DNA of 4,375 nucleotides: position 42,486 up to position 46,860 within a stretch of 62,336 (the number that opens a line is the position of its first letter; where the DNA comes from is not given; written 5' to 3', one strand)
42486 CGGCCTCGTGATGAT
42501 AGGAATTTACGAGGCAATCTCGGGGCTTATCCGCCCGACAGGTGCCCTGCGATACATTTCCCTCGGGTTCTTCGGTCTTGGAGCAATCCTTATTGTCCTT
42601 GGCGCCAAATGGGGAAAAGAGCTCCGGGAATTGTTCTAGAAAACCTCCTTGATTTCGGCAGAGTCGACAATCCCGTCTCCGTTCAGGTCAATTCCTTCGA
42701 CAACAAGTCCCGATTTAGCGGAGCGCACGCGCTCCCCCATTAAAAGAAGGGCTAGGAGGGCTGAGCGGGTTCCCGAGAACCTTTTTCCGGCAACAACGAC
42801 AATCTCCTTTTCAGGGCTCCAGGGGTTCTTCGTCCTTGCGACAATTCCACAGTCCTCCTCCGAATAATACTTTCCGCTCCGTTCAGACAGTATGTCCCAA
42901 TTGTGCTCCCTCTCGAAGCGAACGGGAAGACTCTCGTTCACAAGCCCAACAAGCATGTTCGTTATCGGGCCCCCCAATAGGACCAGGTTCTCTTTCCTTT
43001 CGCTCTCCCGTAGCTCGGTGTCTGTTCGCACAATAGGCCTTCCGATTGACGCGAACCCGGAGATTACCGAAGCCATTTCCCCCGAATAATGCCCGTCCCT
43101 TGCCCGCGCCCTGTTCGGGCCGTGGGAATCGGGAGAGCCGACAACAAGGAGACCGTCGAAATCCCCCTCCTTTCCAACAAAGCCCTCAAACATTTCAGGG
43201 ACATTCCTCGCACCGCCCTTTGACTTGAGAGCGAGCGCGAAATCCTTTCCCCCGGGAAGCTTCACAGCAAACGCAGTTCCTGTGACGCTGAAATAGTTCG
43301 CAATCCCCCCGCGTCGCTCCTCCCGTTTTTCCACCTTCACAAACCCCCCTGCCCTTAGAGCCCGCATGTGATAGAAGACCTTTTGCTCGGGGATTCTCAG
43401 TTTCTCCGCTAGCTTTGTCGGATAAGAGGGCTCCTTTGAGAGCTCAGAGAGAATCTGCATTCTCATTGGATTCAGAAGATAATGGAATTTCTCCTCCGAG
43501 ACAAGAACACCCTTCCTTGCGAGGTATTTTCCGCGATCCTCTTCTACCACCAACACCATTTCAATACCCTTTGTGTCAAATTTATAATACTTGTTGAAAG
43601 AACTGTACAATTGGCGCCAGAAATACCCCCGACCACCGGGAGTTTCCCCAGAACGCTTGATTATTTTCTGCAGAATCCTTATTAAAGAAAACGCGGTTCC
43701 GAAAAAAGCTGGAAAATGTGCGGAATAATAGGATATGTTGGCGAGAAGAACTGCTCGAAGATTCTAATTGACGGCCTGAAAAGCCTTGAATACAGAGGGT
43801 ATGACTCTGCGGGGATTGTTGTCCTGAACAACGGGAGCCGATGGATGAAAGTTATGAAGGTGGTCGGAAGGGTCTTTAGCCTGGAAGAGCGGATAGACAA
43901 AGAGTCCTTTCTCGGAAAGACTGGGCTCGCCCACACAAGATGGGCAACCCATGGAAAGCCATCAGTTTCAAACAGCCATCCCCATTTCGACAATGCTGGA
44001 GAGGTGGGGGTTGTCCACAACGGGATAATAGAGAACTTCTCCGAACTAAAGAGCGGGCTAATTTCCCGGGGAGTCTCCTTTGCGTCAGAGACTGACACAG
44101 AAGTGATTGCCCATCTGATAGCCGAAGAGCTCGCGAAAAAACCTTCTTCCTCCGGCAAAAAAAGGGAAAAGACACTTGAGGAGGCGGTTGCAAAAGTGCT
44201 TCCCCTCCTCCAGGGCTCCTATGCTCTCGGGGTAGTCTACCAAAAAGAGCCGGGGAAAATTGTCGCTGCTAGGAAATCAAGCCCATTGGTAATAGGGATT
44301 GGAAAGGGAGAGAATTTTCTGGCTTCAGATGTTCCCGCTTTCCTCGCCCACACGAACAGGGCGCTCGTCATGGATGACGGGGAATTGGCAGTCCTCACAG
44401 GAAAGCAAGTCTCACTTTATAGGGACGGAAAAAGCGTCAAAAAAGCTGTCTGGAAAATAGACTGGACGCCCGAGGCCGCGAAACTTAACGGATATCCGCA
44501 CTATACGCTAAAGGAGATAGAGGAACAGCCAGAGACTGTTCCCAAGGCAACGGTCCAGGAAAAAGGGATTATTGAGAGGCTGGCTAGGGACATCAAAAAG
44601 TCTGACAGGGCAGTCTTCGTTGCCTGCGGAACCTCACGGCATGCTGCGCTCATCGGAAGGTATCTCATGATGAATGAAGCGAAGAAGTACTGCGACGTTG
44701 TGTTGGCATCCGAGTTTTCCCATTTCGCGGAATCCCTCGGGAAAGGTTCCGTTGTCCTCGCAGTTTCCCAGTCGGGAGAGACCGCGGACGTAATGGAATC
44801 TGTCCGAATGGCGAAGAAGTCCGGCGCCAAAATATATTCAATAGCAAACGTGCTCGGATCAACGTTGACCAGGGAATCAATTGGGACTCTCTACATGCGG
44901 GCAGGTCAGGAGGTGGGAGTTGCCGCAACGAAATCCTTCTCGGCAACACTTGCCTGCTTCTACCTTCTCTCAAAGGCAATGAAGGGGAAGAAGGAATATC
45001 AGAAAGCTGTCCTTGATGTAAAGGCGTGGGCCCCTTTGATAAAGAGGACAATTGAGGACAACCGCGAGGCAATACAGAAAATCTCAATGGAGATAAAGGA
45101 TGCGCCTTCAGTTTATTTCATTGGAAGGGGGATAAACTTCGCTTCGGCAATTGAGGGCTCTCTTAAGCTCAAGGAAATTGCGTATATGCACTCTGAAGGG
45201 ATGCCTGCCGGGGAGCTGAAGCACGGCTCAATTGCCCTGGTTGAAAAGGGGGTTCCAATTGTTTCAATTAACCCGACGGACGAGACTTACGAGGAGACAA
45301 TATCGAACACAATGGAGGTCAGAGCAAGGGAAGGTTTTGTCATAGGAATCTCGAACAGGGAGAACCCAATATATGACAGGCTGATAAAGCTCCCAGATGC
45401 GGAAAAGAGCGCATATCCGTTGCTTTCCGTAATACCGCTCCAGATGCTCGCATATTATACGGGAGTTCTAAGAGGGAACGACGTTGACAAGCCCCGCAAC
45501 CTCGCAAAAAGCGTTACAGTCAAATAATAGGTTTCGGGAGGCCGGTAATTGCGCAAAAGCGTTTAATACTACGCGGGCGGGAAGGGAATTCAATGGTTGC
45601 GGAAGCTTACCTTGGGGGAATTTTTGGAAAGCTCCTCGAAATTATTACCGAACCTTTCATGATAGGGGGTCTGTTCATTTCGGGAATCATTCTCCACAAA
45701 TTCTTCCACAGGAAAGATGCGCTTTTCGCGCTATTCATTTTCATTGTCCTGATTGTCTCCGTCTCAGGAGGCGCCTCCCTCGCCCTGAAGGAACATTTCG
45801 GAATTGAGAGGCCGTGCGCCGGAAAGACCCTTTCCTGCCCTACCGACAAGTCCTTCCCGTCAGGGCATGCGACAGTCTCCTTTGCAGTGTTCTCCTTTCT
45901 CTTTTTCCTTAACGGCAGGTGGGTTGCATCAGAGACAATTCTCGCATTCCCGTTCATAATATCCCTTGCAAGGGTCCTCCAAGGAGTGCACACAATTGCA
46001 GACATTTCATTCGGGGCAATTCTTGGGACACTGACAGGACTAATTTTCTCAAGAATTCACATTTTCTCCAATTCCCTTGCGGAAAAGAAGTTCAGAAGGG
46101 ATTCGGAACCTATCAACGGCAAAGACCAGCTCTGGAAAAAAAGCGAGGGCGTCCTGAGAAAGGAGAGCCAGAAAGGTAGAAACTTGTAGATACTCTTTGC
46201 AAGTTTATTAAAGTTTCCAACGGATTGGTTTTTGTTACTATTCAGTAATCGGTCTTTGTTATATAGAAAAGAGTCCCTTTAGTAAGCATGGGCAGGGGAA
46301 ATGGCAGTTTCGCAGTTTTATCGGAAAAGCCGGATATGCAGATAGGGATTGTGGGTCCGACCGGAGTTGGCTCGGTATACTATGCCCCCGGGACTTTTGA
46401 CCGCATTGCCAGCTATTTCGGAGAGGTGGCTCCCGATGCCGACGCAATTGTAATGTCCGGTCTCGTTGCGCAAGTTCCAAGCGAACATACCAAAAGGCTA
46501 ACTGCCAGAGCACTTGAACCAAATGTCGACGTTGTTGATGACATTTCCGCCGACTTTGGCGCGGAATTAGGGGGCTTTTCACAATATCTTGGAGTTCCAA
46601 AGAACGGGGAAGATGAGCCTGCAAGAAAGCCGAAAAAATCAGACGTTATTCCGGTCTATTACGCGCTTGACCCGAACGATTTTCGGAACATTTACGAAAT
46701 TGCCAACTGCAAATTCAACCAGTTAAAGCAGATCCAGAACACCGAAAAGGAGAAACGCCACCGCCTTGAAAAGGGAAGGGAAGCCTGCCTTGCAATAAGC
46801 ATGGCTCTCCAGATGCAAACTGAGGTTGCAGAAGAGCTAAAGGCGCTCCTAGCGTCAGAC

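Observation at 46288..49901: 851-aa protein of unknown family combining a long coiled coil with a C-terminal metallophosphoesterase-like domain, convergent with a radical SAM gene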

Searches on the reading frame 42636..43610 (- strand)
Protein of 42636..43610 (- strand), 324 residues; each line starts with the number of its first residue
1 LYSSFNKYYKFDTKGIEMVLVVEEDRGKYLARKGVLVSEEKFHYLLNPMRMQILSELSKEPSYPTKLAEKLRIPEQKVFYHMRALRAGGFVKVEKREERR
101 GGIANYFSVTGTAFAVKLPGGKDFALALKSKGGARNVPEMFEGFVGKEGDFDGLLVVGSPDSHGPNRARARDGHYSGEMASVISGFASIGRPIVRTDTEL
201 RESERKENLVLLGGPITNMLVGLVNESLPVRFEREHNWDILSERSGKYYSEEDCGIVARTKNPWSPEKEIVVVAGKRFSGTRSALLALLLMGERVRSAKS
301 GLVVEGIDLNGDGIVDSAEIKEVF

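Call 5: search_protein_families(library=pfam, proteins=[window:42636-43610:-], max_evalue=0.1)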
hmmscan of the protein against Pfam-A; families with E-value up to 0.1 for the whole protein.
window:42636-43610:- (324 aa): 10 families
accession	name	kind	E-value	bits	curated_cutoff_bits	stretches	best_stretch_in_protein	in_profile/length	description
PF12840.13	HTH_20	-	2.9e-11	43.6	27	1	45-94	1-51/51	Helix-turn-helix domain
PF05124.17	S_layer_C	-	5.7e-08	33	23.9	1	179-289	84-174/177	S-layer like family, outer domain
PF01022.26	HTH_5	-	5.5e-06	26.6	22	1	48-92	2-46/47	Bacterial regulatory protein, arsR family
PF01978.25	TrmB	-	0.0027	18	25.6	1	57-97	18-58/68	Sugar-specific transcriptional regulator TrmB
PF12802.13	MarR_2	-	0.005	17.4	27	1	46-97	3-56/61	MarR family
PF13412.12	HTH_24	-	0.0053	16.7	21.9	1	47-92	2-48/48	Winged helix-turn-helix DNA-binding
PF21984.2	DnaD_N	-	0.0068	17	27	1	51-109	23-83/101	DnaD N-terminal domain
PF24038.1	DUF7347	-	0.05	14.3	27.6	1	39-93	2-59/77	Domain of unknown function (DUF7347)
PF13202.12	EF-hand_5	-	0.066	13.2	25.9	0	307-323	8-24/25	EF hand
PF02163.28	Peptidase_M50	-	0.075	12.8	27.2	1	75-224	44-95/221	Peptidase family M50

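Call 6: search_protein_families(library=ncbifam, proteins=[window:42636-43610:-], max_evalue=0.1)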
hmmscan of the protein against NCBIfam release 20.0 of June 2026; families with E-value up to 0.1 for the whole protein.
window:42636-43610:- (324 aa): 11 families
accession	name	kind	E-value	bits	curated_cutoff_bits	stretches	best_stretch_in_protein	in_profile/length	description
NF033788.1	HTH_metalloreg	subfamily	8.2e-08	32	55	1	40-96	3-60/77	metalloregulator ArsR/SmtB family transcription factor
NF047906.1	CdPbTransRegCmtR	equivalog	7.7e-07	29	150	1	45-96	18-69/104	Cd(II)/Pb(II)-sensing metalloregulatory transcriptional regulator CmtR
TIGR01564.1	S_layer_MJ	subfamily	2.4e-05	23.2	25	1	189-289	486-568/571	S-layer protein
NF041413.1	ArsR_Rv2640c_fam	equivalog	0.0013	19.1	155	1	44-96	38-93/118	Rv2640c family ArsR-like transcriptional regulator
NF033789.1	repress_SdpR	subfamily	0.0018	18.2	100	1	42-97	2-57/79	autorepressor SdpR family transcription factor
NF053602.1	Phr_regulator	exception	0.0054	16.3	320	1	45-109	9-73/191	heat shock transcription regulator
NF005061.0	PRK06474.1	equivalog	0.0072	16.2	121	1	39-114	2-80/178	hypothetical protein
NF052532.1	TransRegPagRBaca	equivalog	0.0074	16.4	170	1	43-109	22-83/99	transcriptional repressor PagR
TIGR04176.1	MarR_EPS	equivalog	0.0078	16.3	88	1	49-102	5-59/105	MarR family EPS-associated transcriptional regulator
NF053606.1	Sta1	subfamily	0.021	14.9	80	1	41-107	13-80/100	Sta1 family transcriptional regulator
NF040939.2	trans_reg_lrs14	equivalog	0.022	14.8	90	1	41-107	14-82/103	Lrs14 family HTH-type transcriptional regulator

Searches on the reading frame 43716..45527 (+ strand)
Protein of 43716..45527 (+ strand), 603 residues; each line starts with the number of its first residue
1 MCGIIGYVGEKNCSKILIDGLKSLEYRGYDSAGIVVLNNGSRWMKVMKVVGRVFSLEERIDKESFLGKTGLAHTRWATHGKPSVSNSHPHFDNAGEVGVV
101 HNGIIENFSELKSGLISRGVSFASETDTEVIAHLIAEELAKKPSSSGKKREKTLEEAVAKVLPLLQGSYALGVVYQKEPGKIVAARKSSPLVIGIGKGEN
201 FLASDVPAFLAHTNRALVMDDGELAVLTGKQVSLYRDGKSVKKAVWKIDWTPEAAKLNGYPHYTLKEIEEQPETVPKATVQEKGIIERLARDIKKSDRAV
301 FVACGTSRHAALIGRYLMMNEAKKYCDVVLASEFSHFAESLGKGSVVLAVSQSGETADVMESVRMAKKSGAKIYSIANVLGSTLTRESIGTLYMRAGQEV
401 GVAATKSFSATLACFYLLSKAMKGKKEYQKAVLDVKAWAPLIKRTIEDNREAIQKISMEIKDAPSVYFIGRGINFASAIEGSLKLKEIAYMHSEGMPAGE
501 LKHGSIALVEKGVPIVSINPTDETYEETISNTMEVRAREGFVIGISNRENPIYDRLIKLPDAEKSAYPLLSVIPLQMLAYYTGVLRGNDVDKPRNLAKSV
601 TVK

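Call 5: search_protein_families(library=pfam, proteins=[window:43716-45527:+], max_evalue=0.1)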
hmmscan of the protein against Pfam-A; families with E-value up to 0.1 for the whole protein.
window:43716-45527:+ (603 aa): 6 families
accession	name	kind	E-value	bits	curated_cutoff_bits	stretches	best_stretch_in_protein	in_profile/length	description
PF01380.27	SIS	-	5.9e-46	155.9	25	2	293-418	2-128/131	SIS domain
PF13522.11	GATase_6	-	4.4e-17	62.8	27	1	67-200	10-125/130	Glutamine amidotransferase domain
PF13537.11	GATase_7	-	1.2e-12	48.4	25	1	84-210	10-122/123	Glutamine amidotransferase domain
PF13580.11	SIS_2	-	0.00062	20.2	27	1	341-377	101-137/138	SIS domain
PF13230.11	GATase_4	-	0.0044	16.4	23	1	71-159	75-164/272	Glutamine amidotransferases class-II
PF00782.25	DSPc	-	0.015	15.6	33.5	0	294-324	70-102/133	Dual specificity phosphatase, catalytic domain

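Call 6: search_protein_families(library=ncbifam, proteins=[window:43716-45527:+], max_evalue=0.1)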
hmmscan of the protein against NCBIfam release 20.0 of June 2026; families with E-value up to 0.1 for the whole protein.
window:43716-45527:+ (603 aa): 33 families (the best 25 are shown)
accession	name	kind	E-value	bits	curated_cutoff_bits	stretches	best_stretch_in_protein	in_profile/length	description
NF001484.0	PRK00331.1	subfamily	5.1e-213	708.8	381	1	1-602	1-600/601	isomerizing glutamine--fructose-6-phosphate transaminase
TIGR01135.1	glmS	equivalog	6.3e-203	675.6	418.05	1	2-602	1-606/607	glutamine--fructose-6-phosphate transaminase (isomerizing)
NF046059.1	NagB_SO3506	equivalog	2.2e-39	135.7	430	1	266-559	6-296/330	glucosamine-6-phosphate deaminase NagB-II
NF041128.1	glucosaP_deam_GlmD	equivalog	1.2e-30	106.9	580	1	262-600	1-321/323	glucosamine-6-phosphate deaminase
TIGR01134.1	purF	equivalog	1.5e-28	100.3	350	1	2-230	1-220/432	amidophosphoribosyltransferase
TIGR01536.1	asn_synth_AEB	equivalog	1.3e-12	47.5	267.1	1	2-254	1-209/517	asparagine synthase (glutamine-hydrolyzing)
NF008481.0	PRK11382.1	equivalog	1.8e-12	47.1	430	1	285-594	35-332/340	fructoselysine 6-phosphate deglycase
NF008458.0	PRK11337.1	equivalog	2.1e-08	33.5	378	1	341-387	186-232/293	MurR/RpiR family transcriptional regulator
NF040776.2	AlsR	equivalog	3.1e-08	32.9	400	1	337-388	170-221/279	transcriptional repressor AlsR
TIGR03104.1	trio_amidotrans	equivalog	6.9e-08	31.2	570.1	1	83-132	56-105/589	N-acetylglutaminylglutamine amidotransferase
TIGR03127.2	RuMP_HxlB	equivalog_domain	3.7e-07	30.2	160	1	282-399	16-128/178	6-phospho-3-hexuloisomerase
NF041755.1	RuMP_HxlAB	equivalog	1.1e-06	27.9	500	1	275-388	227-333/391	bifunctional 3-hexulose-6-phosphate synthase/6-phospho-3-hexuloisomerase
TIGR03108.1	eps_aminotran_1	hypoth_equivalog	3.8e-06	25.9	816.9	1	70-133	45-106/628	XrtA/PEP-CTERM system amidotransferase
TIGR03442.1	TIGR03442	equivalog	4.2e-05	23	218.65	1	71-161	86-178/251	ergothioneine biosynthesis protein EgtC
NF003915.0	PRK05441.1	subfamily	4.2e-05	22.7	168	1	340-405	128-193/300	N-acetylmuramic acid 6-phosphate etherase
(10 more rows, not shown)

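Call 38: find_encoding_contigs(protein=window:43716-45527:+, flank=1000, max_places=5)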
Protein window:43716-45527:+ (603 aa): 3 contigs read that carry it; 1 place shown.
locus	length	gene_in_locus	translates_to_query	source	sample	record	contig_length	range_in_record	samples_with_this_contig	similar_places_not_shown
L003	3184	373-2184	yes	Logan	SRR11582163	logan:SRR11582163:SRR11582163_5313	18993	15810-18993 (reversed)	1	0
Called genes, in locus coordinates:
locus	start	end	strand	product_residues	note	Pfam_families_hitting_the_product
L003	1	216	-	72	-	?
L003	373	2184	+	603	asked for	PF13522:GATase_6, PF13537:GATase_7, PF01380:SIS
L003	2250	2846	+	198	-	PF01569:PAP2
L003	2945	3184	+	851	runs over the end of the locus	-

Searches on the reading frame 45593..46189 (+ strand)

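Call 5: search_protein_families(library=pfam, proteins=[window:45593-46189:+], max_evalue=0.1)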
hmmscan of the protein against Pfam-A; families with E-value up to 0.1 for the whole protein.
window:45593-46189:+ (198 aa): 2 families
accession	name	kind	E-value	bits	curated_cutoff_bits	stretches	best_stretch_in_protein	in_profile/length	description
PF01569.27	PAP2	-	2e-15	57.1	27.2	1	51-156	5-125/130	PAP2 superfamily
PF14378.12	PAP2_3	-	0.00018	21.8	27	1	87-147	126-186/190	PAP2 superfamily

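Call 6: search_protein_families(library=ncbifam, proteins=[window:45593-46189:+], max_evalue=0.1)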
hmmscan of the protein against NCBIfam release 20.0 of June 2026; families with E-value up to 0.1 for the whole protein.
window:45593-46189:+ (198 aa): 6 families
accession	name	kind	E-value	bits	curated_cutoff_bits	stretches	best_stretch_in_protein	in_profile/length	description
NF008813.0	PRK11837.1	equivalog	3.6e-07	30.3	229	1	61-155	74-170/202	undecaprenyl-diphosphate phosphatase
NF047884.1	UdeprDiPSep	equivalog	7.3e-07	29.3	250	1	80-151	112-182/188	undecaprenyl-diphosphatase SepP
NF045633.1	LipidAPhtaseLpxF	equivalog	0.0014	18.6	400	1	25-148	68-208/217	lipid A 4'-phosphatase LpxF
NF007975.0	PRK10699.1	equivalog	0.007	15.8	261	1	84-147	155-221/254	phosphatidylglycerophosphatase B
NF007159.0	PRK09597.1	equivalog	0.038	13.7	177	1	87-153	120-185/191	lipid A 1-phosphatase LpxE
NF045654.1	APhasePhoC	equivalog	0.052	13.1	430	1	83-147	159-221/248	acid phosphatase PhoC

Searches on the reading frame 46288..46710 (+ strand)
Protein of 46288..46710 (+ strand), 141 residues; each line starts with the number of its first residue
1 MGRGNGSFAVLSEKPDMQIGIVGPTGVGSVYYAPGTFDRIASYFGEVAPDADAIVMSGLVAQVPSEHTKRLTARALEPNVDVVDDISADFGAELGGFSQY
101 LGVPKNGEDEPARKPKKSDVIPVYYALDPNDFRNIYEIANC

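Call 39: search_protein_families(library=pfam, proteins=[window:46288-46710:+], max_evalue=10)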
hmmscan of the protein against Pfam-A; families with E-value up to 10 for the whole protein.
window:46288-46710:+ (141 aa): 1 family
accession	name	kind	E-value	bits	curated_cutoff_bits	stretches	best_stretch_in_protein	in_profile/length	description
PF05932.18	CesT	-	0.085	13.4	22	1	47-88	36-77/119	Tir chaperone protein (CesT) family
